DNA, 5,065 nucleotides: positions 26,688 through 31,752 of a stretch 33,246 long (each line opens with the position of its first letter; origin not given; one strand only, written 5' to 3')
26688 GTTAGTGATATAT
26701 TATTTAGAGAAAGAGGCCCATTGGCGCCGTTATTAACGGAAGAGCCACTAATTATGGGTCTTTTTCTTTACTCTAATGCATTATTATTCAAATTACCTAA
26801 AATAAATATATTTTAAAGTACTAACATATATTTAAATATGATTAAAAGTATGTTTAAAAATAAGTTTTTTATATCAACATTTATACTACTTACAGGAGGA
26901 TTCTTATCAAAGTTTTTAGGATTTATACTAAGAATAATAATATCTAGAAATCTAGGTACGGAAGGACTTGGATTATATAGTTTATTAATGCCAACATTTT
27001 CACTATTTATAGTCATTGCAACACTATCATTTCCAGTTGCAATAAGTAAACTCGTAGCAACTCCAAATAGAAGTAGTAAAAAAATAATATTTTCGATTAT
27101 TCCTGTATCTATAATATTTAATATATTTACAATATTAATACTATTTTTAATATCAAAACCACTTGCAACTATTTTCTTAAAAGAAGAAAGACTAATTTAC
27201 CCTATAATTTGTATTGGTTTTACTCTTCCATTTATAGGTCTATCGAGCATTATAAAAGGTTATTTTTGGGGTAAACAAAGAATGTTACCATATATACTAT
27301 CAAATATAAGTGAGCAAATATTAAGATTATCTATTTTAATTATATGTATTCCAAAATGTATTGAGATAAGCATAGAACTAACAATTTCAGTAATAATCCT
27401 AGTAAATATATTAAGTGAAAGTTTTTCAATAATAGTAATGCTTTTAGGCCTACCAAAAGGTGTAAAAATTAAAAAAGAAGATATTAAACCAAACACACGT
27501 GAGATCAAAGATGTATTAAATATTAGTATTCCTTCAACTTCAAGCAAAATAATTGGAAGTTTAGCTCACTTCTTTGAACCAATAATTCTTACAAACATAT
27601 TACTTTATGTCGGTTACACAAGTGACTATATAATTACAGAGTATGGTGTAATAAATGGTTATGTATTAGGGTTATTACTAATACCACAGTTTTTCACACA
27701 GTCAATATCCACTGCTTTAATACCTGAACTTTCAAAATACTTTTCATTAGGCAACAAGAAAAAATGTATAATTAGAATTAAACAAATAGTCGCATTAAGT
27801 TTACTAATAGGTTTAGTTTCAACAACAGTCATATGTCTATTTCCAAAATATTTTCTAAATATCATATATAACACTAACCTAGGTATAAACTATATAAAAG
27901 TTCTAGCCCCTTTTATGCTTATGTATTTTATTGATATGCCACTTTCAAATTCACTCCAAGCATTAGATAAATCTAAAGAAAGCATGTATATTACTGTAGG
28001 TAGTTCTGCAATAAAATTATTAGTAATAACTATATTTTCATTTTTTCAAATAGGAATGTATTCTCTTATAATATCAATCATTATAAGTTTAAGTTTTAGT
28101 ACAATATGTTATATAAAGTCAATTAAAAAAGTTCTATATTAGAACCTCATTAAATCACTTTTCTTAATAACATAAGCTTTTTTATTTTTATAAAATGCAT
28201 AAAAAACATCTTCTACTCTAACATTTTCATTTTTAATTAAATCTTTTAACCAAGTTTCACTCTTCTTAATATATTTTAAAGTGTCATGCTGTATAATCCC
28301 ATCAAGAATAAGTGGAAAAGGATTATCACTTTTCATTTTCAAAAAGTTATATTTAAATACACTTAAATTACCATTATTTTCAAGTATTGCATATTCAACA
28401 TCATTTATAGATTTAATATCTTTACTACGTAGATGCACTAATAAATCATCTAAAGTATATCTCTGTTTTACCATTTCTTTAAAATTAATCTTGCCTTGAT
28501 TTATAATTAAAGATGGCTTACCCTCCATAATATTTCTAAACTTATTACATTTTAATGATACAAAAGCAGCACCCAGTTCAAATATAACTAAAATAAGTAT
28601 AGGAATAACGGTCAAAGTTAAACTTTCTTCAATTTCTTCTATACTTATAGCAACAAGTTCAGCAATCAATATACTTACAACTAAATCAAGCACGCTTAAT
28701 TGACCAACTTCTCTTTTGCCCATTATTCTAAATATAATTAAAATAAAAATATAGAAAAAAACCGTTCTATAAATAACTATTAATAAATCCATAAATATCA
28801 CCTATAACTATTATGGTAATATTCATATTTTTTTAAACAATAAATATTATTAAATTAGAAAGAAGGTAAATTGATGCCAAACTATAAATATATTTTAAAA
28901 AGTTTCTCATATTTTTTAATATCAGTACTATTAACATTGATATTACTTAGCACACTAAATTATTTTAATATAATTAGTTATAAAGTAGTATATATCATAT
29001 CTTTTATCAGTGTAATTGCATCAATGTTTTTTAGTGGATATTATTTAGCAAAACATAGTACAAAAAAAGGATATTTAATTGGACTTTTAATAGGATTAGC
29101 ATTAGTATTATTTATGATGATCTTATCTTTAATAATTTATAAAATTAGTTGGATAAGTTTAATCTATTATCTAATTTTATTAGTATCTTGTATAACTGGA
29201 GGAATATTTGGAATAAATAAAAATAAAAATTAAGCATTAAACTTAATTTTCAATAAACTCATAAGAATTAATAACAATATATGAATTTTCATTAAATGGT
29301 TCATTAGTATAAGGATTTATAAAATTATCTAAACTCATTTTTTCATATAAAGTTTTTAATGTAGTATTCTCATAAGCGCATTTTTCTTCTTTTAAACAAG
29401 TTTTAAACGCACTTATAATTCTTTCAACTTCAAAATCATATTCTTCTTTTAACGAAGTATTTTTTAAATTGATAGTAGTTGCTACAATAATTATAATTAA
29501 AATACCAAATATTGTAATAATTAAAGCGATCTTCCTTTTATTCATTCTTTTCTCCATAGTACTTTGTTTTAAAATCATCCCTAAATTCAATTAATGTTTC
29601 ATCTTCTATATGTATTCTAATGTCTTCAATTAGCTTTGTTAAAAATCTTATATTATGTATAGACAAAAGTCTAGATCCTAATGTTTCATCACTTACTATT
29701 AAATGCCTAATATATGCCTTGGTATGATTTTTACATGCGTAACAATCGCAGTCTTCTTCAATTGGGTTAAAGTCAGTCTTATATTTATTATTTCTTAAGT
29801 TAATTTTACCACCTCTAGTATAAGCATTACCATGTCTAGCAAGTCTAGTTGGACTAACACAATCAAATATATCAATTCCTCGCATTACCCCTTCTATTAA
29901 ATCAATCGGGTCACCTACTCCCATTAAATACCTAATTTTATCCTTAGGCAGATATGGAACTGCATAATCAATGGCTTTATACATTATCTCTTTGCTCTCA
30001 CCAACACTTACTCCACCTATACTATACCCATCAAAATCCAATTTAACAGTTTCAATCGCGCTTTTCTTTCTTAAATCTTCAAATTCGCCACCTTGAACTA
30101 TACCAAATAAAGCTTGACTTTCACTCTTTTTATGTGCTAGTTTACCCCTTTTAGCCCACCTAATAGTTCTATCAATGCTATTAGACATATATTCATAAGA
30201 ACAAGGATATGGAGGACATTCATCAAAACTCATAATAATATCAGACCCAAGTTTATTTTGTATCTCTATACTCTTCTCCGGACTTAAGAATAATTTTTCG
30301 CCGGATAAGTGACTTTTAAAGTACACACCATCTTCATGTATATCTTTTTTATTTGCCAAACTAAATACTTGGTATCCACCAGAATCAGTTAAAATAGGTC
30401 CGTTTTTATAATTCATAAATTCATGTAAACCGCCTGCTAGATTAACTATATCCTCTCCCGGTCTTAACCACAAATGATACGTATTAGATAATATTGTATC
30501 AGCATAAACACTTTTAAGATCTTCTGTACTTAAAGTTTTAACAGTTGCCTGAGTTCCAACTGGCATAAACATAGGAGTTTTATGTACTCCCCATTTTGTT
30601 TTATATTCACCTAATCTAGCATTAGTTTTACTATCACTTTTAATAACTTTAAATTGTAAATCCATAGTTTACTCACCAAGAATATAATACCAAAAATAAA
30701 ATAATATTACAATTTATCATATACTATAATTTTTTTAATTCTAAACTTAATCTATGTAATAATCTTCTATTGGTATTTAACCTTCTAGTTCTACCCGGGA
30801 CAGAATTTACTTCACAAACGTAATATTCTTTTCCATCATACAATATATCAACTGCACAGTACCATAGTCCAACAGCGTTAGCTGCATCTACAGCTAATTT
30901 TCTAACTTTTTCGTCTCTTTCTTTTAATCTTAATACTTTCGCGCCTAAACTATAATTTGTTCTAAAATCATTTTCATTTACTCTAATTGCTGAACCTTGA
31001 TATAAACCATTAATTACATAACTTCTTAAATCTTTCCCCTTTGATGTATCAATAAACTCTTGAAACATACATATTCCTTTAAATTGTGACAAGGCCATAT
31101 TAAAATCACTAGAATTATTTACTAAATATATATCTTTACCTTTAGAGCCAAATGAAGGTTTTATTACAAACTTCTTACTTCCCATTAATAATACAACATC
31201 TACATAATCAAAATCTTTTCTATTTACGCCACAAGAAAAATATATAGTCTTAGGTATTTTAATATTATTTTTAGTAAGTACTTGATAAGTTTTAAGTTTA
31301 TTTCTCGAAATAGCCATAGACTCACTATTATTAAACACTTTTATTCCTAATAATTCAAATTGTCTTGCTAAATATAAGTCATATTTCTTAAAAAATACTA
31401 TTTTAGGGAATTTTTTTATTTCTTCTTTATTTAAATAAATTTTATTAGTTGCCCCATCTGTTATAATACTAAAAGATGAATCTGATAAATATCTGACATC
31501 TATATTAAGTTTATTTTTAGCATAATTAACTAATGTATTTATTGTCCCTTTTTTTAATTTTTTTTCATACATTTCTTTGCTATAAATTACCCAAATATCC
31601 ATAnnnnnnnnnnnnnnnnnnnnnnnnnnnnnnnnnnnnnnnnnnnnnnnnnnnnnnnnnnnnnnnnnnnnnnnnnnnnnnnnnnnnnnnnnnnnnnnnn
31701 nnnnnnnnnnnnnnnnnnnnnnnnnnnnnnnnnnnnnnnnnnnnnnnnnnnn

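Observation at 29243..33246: Two amide-bond ligases and an amidohydrolase domain wedged into the queA-tgt queuosine operon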

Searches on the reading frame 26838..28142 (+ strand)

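Call 40: search_protein_families(library=pfam, proteins=[window:26838-28142:+], max_evalue=0.00001)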
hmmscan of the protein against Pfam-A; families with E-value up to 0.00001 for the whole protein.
window:26838-28142:+ (434 aa): 2 families
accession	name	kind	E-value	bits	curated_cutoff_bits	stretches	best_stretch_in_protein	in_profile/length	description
PF01943.22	Polysacc_synt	-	1.1e-25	91.1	28.2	1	14-301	5-273/274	Polysaccharide biosynthesis protein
PF01554.23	MatE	-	8e-10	39.1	24.9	1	277-395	35-157/161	MatE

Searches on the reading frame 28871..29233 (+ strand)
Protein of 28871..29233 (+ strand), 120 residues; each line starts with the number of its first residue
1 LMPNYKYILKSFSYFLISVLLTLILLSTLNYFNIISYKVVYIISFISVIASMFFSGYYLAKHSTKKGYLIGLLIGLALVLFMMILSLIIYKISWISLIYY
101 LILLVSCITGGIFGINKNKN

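Call 3: search_protein_families(library=pfam, proteins=[window:28871-29233:+], max_evalue=0.01)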
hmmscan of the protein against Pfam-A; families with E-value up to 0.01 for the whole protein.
window:28871-29233:+ (120 aa): 1 family
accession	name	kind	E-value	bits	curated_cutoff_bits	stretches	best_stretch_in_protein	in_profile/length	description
PF12670.12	DUF3792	-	7.3e-14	52.4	31.3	1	5-114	2-115/115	Protein of unknown function (DUF3792)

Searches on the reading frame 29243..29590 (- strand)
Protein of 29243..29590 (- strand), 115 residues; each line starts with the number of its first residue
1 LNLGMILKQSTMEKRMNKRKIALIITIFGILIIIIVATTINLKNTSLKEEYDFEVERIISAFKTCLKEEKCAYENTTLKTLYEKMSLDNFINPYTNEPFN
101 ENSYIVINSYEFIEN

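Call 3: search_protein_families(library=pfam, proteins=[window:29243-29590:-], max_evalue=0.01)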
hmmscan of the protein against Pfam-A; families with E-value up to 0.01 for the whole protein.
window:29243-29590:- (115 aa): 0 families

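Call 4: search_protein_families(library=ncbifam, proteins=[window:29243-29590:-], max_evalue=0.01)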
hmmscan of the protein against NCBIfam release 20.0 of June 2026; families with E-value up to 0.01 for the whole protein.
window:29243-29590:- (115 aa): 1 family
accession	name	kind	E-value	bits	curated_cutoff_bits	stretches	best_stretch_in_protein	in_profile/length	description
NF053813.1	MFS_TcaB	equivalog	0.0061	15.4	475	1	17-70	158-210/396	putative multidrug effflux MFS transporter TcaB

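Call 71: search_protein_families(library=padloc, proteins=[window:29243-29545:-], max_evalue=0.01)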
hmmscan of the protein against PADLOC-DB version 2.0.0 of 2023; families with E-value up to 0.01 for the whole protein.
window:29243-29545:- (100 aa): 0 families

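Call 72: search_protein_families(library=phrogs, proteins=[window:29243-29545:-], max_evalue=0.01)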
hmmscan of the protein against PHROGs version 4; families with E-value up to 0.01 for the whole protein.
window:29243-29545:- (100 aa): 0 families

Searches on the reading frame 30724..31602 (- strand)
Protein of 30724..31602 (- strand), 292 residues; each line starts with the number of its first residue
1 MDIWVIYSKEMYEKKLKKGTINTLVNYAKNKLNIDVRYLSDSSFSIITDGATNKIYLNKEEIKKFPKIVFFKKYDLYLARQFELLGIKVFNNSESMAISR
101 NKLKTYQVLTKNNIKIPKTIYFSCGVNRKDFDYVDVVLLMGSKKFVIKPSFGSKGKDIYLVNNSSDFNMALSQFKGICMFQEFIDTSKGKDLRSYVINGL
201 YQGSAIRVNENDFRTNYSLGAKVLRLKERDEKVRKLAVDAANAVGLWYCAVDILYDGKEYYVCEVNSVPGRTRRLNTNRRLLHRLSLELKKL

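Call 3: search_protein_families(library=pfam, proteins=[window:30724-31602:-], max_evalue=0.01)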
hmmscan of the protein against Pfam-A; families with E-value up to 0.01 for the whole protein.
window:30724-31602:- (292 aa): 6 families
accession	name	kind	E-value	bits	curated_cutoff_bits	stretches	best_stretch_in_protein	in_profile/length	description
PF08443.16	RimK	-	1.4e-28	100.2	21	1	100-273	2-171/188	RimK-like ATP-grasp domain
PF02655.19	ATP-grasp_3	-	2.1e-12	47.9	23.2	1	101-267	3-155/160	ATP-grasp domain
PF02955.21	GSH-S_ATP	-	1.2e-08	35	23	1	142-266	31-160/175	Prokaryotic glutathione synthetase, ATP-grasp domain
PF14397.11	ATPgrasp_ST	-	3.9e-08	33.3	31.4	1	88-196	8-115/278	Sugar-transfer associated ATP-grasp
PF14398.11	ATPgrasp_YheCD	-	0.00068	19.4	26.8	0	101-176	11-82/255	YheC/D like ATP-grasp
PF21385.2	ACCA_BT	-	0.003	17.8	27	0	3-63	46-106/120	Acetyl-CoA carboxylase, BT domain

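Call 4: search_protein_families(library=ncbifam, proteins=[window:30724-31602:-], max_evalue=0.01)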
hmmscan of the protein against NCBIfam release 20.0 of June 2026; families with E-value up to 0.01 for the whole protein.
window:30724-31602:- (292 aa): 22 families
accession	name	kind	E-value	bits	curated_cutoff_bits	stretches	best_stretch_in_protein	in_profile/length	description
TIGR00768.1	rimK_fam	subfamily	7.1e-42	143.7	143.4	1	3-270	2-256/276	RimK family alpha-L-glutamate ligase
NF040720.1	MptN_Meth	equivalog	1.3e-30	106.5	350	1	78-270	78-270/291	tetrahydromethanopterin:alpha-L-glutamate ligase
TIGR02144.1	LysX_arch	equivalog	1.2e-26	93.4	275.6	1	74-269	60-254/281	lysine biosynthesis protein LysX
NF007764.0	PRK10446.1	equivalog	2.6e-21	76.2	331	1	74-271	72-267/300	30S ribosomal protein S6--L-glutamate ligase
TIGR04443.1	F420_CofF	equivalog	4e-21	75.3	300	1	77-271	68-260/283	coenzyme gamma-F420-2:alpha-L-glutamate ligase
TIGR04356.1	grasp_GAK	hypoth_equivalog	5.9e-12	45.3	300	1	76-268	74-261/287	GAK system ATP-grasp enzyme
NF053643.1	Ddl_archaea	equivalog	2.5e-10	39.9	500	1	91-277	96-280/367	putative pseudomurein biosynthesis ATP-grasp protein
NF009110.0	PRK12458.1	subfamily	6.6e-10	38.5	408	1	85-255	119-294/349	glutathione synthetase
NF003573.0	PRK05246.1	equivalog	4.3e-09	35.6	272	1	141-266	153-283/316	glutathione synthase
TIGR02291.1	rimK_rel_E_lig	hypoth_equivalog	3.2e-08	32.9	314.2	1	90-182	26-113/317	alpha-L-glutamate ligase-like protein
NF009405.0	PRK12767.1-4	equivalog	4.4e-08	32.5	390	1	81-186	91-187/320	carbamoyl phosphate synthase-like protein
TIGR01380.1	glut_syn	equivalog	2.9e-07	29.8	299.05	1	77-266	99-282/312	glutathione synthase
NF002378.0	PRK01372.1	subfamily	6.2e-07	28.4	243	1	94-273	93-275/305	D-alanine--D-alanine ligase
TIGR01205.1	D_ala_D_alaTIGR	subfamily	7.2e-07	28.5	245.65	1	82-273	86-291/318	D-alanine--D-alanine ligase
NF009402.0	PRK12767.1-1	equivalog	7.6e-07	28.3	218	1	82-188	95-197/329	carbamoyl phosphate synthase-like protein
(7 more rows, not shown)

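Call 69: find_homologous_proteins(query=window:30724-31602:-, max_evalue=1e-20)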
Query window:30724-31602:- (292 aa): 46 proteins with E <= 1e-20 among 1069 candidates.
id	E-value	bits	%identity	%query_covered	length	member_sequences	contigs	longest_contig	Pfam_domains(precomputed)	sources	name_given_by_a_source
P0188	3.6e-187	638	100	100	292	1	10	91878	PF02955.22,PF14397.12,PF08443.17,PF02655.20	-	-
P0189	1.7e-186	636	100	100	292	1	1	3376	PF02955.22,PF14397.12,PF08443.17,PF02655.20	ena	-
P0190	1.1e-185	633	99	100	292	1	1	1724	PF02955.22,PF14397.12,PF08443.17,PF02655.20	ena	-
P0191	2.6e-165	567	87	100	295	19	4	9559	PF02955.22,PF14397.12,PF08443.17,PF02655.20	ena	-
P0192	1.8e-128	446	66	100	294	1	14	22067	PF02955.22,PF14397.12,PF08443.17,PF02655.20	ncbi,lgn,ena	-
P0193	3.6e-125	435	67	98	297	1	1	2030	PF02955.22,PF14397.12,PF08443.17,PF02655.20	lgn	-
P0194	2.0e-123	429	68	98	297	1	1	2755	PF02955.22,PF14397.12,PF08443.17,PF02655.20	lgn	-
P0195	5.4e-116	405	63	99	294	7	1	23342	PF02955.22,PF14397.12,PF08443.17,PF02655.20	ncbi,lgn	-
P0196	1.7e-107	377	59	100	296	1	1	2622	PF02955.22,PF14397.12,PF08443.17,PF02655.20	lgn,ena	-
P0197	7.5e-104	365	59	100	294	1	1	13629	PF02955.22,PF14397.12,PF08443.17,PF02655.20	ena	-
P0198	3.2e-87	310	66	70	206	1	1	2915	PF02955.22,PF14397.12,PF08443.17,PF02655.20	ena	-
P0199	2.5e-59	219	42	93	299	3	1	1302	PF02955.22,PF14397.12,PF14398.12,PF08443.17,PF02655.20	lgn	-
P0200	6.8e-58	214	41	97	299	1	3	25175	PF02955.22,PF14397.12,PF14398.12,PF08443.17,PF02655.20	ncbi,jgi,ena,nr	ncbi:MAG TPA: RimK family alpha-L-glutamate ligase [Bacilli bacterium]|nr:RimK family alpha-L-glutam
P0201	7.8e-58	214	42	92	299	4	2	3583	PF02955.22,PF14397.12,PF08443.17,PF02655.20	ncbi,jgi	jgi:RimK family alpha-L-glutamate ligase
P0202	1.7e-57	213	42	92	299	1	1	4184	PF02955.22,PF14397.12,PF14398.12,PF08443.17,PF02655.20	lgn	-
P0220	6.8e-29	119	35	70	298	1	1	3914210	PF02955.22,PF08443.17,PF02655.20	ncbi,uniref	ncbi:RimK family alpha-L-glutamate ligase [Virgibacillus necropolis]|uniref:ATP-grasp domain-contain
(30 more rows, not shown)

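Call 70: find_encoding_contigs(protein=P0220, flank=7000, max_places=2)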
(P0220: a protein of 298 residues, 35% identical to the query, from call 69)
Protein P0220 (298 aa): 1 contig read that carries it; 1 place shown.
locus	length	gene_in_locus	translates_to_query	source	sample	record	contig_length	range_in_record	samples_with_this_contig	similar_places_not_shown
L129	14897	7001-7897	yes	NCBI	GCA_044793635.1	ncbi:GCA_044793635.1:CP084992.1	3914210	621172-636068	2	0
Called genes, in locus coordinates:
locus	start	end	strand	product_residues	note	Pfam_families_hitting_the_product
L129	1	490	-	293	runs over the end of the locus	PF04085:MreC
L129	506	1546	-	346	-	PF06723:MreB_Mbl, PF00022:Actin (weak), PF00012:HSP70, PF14450:FtsA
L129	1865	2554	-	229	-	PF20582:UPF0758_N, PF04002:RadC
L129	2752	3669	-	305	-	-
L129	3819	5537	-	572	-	PF13185:GAF_2, PF00990:GGDEF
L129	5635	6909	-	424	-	PF08245:Mur_ligase_M, PF27239:FOL3_C, PF02875:Mur_ligase_C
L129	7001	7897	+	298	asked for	PF02655:ATP-grasp_3, PF08443:RimK, PF02955:GSH-S_ATP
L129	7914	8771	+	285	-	PF02655:ATP-grasp_3 (weak), PF08443:RimK, PF02955:GSH-S_ATP (weak)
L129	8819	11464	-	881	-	PF00133:tRNA-synt_1, PF09334:tRNA-synt_1g, PF13603:tRNA-synt_1_2, PF09334:tRNA-synt_1g, PF01406:tRNA-synt_1e (weak), PF08264:Anticodon_1, PF10458:Val_tRNA-synt_C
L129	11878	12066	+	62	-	PF27064:YszA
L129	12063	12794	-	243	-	-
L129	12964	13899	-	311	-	PF20918:SPOCS_spoVID-N, PF01476:LysM (weak)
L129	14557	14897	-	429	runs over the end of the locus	PF00202:Aminotran_3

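Call 71: search_protein_families(library=padloc, proteins=[window:30724-31602:-], max_evalue=0.01)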
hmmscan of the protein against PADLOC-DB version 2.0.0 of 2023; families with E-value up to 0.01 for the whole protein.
window:30724-31602:- (292 aa): 0 families

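Call 72: search_protein_families(library=phrogs, proteins=[window:30724-31602:-], max_evalue=0.01)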
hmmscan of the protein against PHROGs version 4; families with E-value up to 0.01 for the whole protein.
window:30724-31602:- (292 aa): 1 family
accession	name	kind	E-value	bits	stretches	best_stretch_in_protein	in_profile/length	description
phrog_2599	-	moron, auxiliary metabolic gene and host takeover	2e-19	70.7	1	79-271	97-290/708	ribosomal protein S6 glutaminyl transferase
